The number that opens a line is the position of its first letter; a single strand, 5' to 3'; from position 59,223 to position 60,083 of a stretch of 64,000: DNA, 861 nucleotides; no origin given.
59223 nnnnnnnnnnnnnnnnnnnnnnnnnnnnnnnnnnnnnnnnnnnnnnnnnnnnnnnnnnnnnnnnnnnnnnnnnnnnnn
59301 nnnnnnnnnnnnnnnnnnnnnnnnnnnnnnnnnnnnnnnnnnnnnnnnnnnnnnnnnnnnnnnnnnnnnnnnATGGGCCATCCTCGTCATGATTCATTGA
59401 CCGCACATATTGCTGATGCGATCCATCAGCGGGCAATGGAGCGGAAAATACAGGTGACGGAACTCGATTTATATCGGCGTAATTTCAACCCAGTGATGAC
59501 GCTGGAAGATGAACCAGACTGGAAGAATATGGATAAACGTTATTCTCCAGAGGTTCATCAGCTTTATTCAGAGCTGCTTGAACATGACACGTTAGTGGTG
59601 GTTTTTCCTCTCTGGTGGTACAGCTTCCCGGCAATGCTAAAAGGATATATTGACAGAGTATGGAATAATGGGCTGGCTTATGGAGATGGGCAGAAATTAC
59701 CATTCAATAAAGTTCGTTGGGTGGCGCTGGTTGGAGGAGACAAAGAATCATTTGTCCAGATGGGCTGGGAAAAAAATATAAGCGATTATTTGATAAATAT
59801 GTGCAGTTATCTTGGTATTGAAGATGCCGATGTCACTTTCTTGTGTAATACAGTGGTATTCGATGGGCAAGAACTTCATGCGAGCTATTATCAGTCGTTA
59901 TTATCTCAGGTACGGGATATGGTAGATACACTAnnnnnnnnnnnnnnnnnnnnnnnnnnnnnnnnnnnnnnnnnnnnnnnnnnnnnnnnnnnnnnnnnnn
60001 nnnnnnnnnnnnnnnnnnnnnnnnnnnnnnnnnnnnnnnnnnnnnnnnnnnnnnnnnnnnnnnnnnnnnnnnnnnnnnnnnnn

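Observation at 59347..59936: Frameshift near the 5' end of ycaK separates the start codon and first beta-strand from the rest of the gene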

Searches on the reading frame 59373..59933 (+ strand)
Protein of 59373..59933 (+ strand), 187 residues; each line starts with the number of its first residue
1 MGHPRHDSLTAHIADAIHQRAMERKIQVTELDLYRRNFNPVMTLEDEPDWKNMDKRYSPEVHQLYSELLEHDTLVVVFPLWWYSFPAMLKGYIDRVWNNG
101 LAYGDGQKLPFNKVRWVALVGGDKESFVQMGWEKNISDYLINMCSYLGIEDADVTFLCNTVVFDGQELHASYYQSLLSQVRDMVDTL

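Call 42: list_cluster_members(proteins=[window:59373-59933:+, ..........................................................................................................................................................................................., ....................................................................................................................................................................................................])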
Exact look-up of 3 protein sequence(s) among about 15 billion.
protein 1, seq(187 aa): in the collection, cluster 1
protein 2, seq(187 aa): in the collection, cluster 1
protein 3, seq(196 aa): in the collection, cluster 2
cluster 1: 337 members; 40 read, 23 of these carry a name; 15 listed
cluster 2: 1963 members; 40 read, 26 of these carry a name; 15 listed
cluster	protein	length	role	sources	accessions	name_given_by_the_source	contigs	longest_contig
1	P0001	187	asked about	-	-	NAD(P)H oxidoreductase [Escherichia coli] | putative NADPH-quinone reductase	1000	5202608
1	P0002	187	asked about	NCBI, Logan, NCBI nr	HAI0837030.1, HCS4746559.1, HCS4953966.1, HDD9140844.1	TPA: NAD(P)H oxidoreductase [Escherichia coli] | NAD(P)H oxidoreductase [Escherichia coli]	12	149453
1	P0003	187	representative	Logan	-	-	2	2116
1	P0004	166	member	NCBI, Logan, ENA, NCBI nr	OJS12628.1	hypothetical protein BK395_11105 [Escherichia coli]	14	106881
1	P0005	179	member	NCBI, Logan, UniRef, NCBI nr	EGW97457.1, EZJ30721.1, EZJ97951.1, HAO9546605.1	TPA: NAD(P)H oxidoreductase [Escherichia coli] | NAD(P)H oxidoreductase n=1 Tax=Escherichia coli TaxID=562 RepID=UPI00022429FB | NAD(P)H oxidoreductase [Escherichia coli]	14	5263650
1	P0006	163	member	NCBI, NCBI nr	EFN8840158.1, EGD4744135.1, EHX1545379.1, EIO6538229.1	NAD(P)H oxidoreductase, partial [Escherichia coli] | NAD(P)H oxidoreductase [Escherichia coli]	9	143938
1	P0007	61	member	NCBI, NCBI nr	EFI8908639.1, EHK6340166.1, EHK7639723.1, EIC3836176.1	hypothetical protein LAC55_005105, partial [Escherichia coli] | hypothetical protein [Escherichia coli]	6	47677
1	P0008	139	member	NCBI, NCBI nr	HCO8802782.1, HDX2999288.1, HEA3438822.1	TPA: NAD(P)H oxidoreductase, partial [Escherichia coli] | NAD(P)H oxidoreductase [Escherichia coli]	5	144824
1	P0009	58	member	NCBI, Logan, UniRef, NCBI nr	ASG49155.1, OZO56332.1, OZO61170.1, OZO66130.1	NADPH oxidoreductase [Escherichia coli] | NADPH oxidoreductase n=3 Tax=Enterobacteriaceae TaxID=543 RepID=A0AB73PK26_ECOLX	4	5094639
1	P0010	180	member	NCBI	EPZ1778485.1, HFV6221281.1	TPA: NAD(P)H oxidoreductase, partial [Escherichia coli]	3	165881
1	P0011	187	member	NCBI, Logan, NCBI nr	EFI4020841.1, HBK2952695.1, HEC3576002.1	TPA: NAD(P)H oxidoreductase [Escherichia coli] | NAD(P)H oxidoreductase [Escherichia coli]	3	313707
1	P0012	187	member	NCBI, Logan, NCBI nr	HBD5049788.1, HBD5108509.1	TPA: NAD(P)H oxidoreductase [Escherichia coli] | NAD(P)H oxidoreductase [Escherichia coli]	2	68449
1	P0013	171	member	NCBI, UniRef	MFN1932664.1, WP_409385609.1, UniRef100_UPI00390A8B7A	NAD(P)H oxidoreductase [Escherichia coli] | NAD(P)H oxidoreductase n=1 Tax=Escherichia coli TaxID=562 RepID=UPI00390A8B7A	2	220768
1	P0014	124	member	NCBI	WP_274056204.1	NAD(P)H oxidoreductase, partial [Escherichia coli]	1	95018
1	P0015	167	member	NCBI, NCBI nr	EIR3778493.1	NAD(P)H oxidoreductase, partial [Escherichia coli] | NAD(P)H oxidoreductase [Escherichia coli]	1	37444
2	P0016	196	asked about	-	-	NAD(P)H oxidoreductase [Escherichia coli] | putative NADPH-quinone reductase | NAD(P)H dehydrogenase (Quinone) n=4 Tax=Escherichia coli TaxID=562 RepID=A0A2H9ADZ8_ECOLX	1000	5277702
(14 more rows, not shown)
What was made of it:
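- The exact truncated product is recorded on 1000 or more contigs (call 42).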

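Call 44: find_encoding_contigs(protein=P0002, flank=2500, max_places=8)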
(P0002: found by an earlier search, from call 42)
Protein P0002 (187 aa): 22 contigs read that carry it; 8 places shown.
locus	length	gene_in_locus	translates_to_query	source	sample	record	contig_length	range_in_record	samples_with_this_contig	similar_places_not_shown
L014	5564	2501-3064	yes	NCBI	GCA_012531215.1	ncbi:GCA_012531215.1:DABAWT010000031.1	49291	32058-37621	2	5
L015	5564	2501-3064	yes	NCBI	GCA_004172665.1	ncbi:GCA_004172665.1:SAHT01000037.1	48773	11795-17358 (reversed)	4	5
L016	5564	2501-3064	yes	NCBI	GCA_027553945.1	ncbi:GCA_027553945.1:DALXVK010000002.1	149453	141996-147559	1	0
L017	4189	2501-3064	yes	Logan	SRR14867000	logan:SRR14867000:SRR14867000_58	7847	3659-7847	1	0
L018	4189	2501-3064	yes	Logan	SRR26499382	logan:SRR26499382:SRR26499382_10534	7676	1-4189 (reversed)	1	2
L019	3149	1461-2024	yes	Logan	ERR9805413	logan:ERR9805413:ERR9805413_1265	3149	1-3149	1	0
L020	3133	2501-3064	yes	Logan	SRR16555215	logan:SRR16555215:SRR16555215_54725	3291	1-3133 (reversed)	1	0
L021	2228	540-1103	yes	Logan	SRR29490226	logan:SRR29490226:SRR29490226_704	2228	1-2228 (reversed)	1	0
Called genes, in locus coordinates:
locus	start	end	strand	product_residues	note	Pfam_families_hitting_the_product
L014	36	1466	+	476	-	PF00324:AA_permease, PF13520:AA_permease_2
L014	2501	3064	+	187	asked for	PF02525:Flavodoxin_2, PF03358:FMN_red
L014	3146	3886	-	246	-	PF13353:Fer4_12, PF04055:Radical_SAM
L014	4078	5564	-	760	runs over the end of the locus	PF02901:PFL-like, PF01228:Gly_radical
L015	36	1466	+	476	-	PF00324:AA_permease, PF13520:AA_permease_2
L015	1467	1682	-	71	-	-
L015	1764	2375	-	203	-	PF00126:HTH_1, PF03466:LysR_substrate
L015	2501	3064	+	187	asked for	PF02525:Flavodoxin_2, PF03358:FMN_red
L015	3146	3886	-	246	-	PF13353:Fer4_12, PF04055:Radical_SAM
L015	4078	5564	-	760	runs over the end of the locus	PF02901:PFL-like, PF01228:Gly_radical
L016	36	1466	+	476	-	PF00324:AA_permease, PF13520:AA_permease_2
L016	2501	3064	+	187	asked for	PF02525:Flavodoxin_2, PF03358:FMN_red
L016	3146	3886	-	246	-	PF13353:Fer4_12, PF04055:Radical_SAM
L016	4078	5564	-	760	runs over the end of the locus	PF02901:PFL-like, PF01228:Gly_radical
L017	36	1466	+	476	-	PF00324:AA_permease, PF13520:AA_permease_2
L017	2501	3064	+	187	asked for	PF02525:Flavodoxin_2, PF03358:FMN_red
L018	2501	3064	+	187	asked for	PF02525:Flavodoxin_2, PF03358:FMN_red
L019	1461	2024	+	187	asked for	PF02525:Flavodoxin_2, PF03358:FMN_red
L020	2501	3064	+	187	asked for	PF02525:Flavodoxin_2, PF03358:FMN_red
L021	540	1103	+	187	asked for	PF02525:Flavodoxin_2, PF03358:FMN_red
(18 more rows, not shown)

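Call 46: find_encoding_contigs(protein=P0011, flank=1500, max_places=3)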
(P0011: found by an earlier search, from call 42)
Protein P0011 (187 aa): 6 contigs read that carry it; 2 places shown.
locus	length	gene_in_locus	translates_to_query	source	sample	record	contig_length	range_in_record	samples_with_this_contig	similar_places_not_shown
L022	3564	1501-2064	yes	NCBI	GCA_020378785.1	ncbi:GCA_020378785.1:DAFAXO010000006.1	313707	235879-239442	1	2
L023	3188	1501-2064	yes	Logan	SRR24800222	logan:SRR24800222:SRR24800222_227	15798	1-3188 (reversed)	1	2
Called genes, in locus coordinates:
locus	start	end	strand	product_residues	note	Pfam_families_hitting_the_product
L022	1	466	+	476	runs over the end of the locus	PF00324:AA_permease, PF13520:AA_permease_2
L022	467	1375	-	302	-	PF00126:HTH_1, PF03466:LysR_substrate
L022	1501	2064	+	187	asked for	PF02525:Flavodoxin_2, PF03358:FMN_red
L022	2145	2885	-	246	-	PF13353:Fer4_12, PF04055:Radical_SAM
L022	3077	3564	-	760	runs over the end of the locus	PF02901:PFL-like, PF01228:Gly_radical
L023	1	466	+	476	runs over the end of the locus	PF00324:AA_permease, PF13520:AA_permease_2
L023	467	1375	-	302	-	PF00126:HTH_1, PF03466:LysR_substrate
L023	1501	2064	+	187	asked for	PF02525:Flavodoxin_2, PF03358:FMN_red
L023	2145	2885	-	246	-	PF13353:Fer4_12, PF04055:Radical_SAM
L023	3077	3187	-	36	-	?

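Call 47: find_encoding_contigs(protein=P0005, flank=1500, max_places=3)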
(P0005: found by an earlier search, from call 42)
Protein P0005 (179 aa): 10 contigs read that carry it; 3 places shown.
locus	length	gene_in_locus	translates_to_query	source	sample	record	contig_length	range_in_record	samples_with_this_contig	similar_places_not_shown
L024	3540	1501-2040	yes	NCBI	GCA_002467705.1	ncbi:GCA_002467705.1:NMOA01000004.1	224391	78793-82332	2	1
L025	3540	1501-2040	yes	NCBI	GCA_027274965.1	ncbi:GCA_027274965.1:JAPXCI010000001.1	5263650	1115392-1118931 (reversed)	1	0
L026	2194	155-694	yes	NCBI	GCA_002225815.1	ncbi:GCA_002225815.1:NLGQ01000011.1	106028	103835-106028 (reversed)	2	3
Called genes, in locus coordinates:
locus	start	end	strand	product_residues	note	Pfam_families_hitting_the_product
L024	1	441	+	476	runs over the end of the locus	PF00324:AA_permease, PF13520:AA_permease_2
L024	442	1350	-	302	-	PF00126:HTH_1, PF03466:LysR_substrate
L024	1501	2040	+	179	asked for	PF02525:Flavodoxin_2, PF03358:FMN_red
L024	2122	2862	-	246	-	PF13353:Fer4_12, PF04055:Radical_SAM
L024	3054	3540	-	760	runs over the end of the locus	PF02901:PFL-like, PF01228:Gly_radical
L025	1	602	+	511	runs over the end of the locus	PF00665:rve (weak), PF22483:Mu-transpos_C_2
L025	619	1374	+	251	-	PF01695:IstB_IS21, PF13401:AAA_22 (faint)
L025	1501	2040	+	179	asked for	PF02525:Flavodoxin_2, PF03358:FMN_red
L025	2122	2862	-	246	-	PF13353:Fer4_12, PF04055:Radical_SAM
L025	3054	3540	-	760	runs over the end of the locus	PF02901:PFL-like, PF01228:Gly_radical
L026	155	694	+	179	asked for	PF02525:Flavodoxin_2, PF03358:FMN_red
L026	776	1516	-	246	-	PF13353:Fer4_12, PF04055:Radical_SAM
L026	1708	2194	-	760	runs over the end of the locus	PF02901:PFL-like, PF01228:Gly_radical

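Call 49: search_protein_families(proteins=[P0002], library=ncbifam)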
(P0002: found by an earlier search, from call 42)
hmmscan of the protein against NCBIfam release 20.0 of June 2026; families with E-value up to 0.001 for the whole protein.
P0002 (187 aa): 7 families
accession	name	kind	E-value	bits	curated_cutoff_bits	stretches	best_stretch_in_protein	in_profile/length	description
NF007280.0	PRK09739.1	equivalog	3e-99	330.6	162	1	2-186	11-196/199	NAD(P)H oxidoreductase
NF002044.1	PRK00871.1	equivalog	4.6e-15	55.4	210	1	65-179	49-163/170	glutathione-regulated potassium-efflux system oxidoreductase KefF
NF003430.0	PRK04930.1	equivalog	8.1e-12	44.9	240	1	61-135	52-127/184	glutathione-regulated potassium-efflux system ancillary protein KefG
NF005501.0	PRK07116.1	subfamily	5e-06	26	198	1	52-94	59-101/161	flavodoxin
NF010075.0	PRK13556.1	subfamily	1.7e-05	24.9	188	1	55-104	74-123/208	FMN-dependent NADH-azoreductase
NF005389.0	PRK06934.1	equivalog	7.5e-05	22.1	172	1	12-94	75-153/221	flavodoxin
NF010074.0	PRK13555.1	equivalog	0.0001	21.6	432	1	60-153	101-198/230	FMN-dependent NADH-azoreductase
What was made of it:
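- On YcaK family (NCBIfam NF007280 equivalog; Pfam Flavodoxin_2): The body ORF starts at profile position 11 (call 49).
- NCBIfam NF007280 matches profile positions 1-196 for the restored protein, but only from position 11 for the 187-aa ORF (call 49). The body ORF is still open over 187 codons and scores 330 bits against the family model (call 49).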
